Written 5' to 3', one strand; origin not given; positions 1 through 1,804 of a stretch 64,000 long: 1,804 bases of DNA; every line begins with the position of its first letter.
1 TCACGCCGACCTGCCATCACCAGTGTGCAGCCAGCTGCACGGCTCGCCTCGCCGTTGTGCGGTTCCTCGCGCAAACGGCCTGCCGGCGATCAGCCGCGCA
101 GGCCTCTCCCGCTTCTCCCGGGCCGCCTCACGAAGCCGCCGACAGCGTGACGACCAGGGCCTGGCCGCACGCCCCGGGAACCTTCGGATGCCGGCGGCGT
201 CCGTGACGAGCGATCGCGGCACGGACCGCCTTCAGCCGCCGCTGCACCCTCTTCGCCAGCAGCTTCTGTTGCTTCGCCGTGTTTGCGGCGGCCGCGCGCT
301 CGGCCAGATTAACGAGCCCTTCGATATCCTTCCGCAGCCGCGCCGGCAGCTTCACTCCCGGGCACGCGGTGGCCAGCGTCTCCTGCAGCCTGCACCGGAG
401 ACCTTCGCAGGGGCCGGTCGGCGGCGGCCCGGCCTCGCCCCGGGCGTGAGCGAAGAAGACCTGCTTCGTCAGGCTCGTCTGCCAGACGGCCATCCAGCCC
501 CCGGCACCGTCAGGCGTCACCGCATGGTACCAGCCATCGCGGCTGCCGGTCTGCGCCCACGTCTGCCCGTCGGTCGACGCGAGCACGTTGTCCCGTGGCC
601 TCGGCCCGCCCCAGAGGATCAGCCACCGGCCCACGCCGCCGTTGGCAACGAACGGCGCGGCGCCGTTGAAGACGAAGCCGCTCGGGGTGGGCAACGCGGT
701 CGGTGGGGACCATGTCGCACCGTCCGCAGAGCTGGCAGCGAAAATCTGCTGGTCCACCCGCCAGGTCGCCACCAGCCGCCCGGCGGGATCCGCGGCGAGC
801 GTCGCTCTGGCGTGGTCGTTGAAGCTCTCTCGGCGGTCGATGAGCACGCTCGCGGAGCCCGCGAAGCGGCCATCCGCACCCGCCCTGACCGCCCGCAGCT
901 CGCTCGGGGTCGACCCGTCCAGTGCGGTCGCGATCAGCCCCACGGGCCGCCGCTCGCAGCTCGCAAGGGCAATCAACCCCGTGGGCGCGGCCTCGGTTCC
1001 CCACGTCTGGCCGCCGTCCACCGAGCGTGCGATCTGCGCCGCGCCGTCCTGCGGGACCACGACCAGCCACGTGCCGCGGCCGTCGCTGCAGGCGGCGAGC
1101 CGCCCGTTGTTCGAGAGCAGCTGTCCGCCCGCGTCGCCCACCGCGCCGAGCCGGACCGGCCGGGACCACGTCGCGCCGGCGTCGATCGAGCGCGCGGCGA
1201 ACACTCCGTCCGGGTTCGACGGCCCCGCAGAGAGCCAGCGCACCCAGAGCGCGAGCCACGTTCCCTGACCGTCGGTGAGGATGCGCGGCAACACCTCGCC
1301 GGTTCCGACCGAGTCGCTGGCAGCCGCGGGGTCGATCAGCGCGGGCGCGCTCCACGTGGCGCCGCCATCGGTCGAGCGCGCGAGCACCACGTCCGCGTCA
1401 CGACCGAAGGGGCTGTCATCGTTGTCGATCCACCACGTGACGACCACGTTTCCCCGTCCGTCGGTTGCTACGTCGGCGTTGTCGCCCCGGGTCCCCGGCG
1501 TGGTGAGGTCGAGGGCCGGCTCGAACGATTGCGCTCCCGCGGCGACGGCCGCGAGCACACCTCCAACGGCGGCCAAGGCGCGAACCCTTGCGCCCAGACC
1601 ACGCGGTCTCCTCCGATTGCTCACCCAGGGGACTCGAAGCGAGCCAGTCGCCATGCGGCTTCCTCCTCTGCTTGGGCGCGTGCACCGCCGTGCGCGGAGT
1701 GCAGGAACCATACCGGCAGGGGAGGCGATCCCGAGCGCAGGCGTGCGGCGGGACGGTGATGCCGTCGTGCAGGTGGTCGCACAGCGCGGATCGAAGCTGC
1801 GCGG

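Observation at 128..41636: Shared ~80-90 aa C-terminal Lys/Ala/Leu-rich helical module after a CR[LV] motif in three unrelated secreted proteins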

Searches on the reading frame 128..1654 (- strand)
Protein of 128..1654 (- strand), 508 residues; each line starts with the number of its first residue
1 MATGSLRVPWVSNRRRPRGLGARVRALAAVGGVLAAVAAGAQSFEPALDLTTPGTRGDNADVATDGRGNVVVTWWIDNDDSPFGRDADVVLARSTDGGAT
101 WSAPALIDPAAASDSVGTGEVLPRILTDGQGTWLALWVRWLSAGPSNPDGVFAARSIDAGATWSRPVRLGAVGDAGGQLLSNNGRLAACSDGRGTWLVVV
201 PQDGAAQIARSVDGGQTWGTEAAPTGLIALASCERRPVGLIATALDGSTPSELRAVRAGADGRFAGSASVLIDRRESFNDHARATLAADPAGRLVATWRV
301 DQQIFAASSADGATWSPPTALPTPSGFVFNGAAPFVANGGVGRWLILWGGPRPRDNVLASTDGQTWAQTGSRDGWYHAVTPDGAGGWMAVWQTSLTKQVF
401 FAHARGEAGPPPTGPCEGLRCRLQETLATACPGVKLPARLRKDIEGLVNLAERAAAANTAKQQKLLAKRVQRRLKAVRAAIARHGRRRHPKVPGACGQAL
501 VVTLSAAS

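Call 4: search_protein_families(library=pfam, proteins=[window:128-1654:-], max_evalue=1)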
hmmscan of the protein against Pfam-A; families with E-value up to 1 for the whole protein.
window:128-1654:- (508 aa): 4 families
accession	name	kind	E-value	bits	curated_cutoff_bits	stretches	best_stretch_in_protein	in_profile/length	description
PF13088.12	BNR_2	-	3.5e-10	40.2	31.4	1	86-367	15-249/277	BNR repeat-like domain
PF02012.26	BNR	-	1.3e-06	27.9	27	1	93-102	2-11/12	BNR/Asp-box repeat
PF21471.3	Reelin_subrepeat-B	-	0.028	14.7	27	0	80-105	51-76/127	Reelin subrepeat B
PF22281.1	DUF6959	-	0.24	12.1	27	1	440-487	38-85/88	Family of unknown function (DUF6959)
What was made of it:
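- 128..1654 (-): Gene A: an exported BNR/sialidase-like protein. NCBI names it 'MAG: sialidase family protein [Candidatus Binatia bacterium]'. Pfam BNR_2 and BNR are in call 4.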

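Call 5: search_protein_families(library=ncbifam, proteins=[window:128-1654:-], max_evalue=1)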
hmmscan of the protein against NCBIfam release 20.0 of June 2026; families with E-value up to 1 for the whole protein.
window:128-1654:- (508 aa): 1 family
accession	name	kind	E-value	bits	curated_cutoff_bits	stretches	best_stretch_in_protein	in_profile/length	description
NF045728.1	glycosyl_F510_1955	equivalog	0.00019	20.8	175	1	197-251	107-163/246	F510_1955 family glycosylhydrolase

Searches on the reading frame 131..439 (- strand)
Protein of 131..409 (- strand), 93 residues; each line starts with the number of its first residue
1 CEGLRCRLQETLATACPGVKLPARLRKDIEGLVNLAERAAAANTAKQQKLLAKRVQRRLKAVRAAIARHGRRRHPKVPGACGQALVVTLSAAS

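Call 69: predict_structure(alignment_id=A4)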
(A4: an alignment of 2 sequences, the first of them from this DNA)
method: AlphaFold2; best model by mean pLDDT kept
length: 103 residues; sequences in the alignment: 2
mean_pLDDT: 77.5   pTM: 0.62
mean pLDDT of the five models: 77.5, 74.5, 69.0, 68.8, 67.9
residues with pLDDT >= 90: 0; 70-90: 86; 50-70: 8; < 50: 9
segments of 3 or more residues with pLDDT < 50: 1-9
pLDDT, mean of each block of 10 residues (from residue 1): 46 75 79 83 83 83 86 84 76 84 64
secondary structure, 60 per line:
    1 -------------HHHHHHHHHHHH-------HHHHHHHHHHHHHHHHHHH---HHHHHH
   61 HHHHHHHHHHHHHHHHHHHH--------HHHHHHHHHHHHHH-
elements in order: H14-25 H33-51 H55-80 H89-102
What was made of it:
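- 131..409 (-): Helical tail of A (residues 416-508). It is a possible divergent relative of the domain, with a different Cys arrangement (C416, C421-R-L, C431, C496) and a shortened last helix. AF2 predicts four helices with pLDDT 77.5 (call 69).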

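Call 87: search_protein_families(library=pfam, proteins=[window:131-409:-], max_evalue=10)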
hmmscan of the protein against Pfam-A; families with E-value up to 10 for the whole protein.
seq(93 aa): 4 families
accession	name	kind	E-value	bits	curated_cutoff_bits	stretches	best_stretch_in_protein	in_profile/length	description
PF22281.1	DUF6959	-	0.012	16.2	27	1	25-72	38-85/88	Family of unknown function (DUF6959)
PF22270.1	MlrA_helical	-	0.3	11.6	27.7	1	45-72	3-30/75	Transcriptional regulator MlrA, helical domain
PF06824.17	Glyco_hydro_125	-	0.31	10.3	23.4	1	34-77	234-275/414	Metal-independent alpha-mannosidase (GH125)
PF15745.10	AP1AR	-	0.59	10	27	1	25-65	77-115/276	AP-1 complex-associated regulatory protein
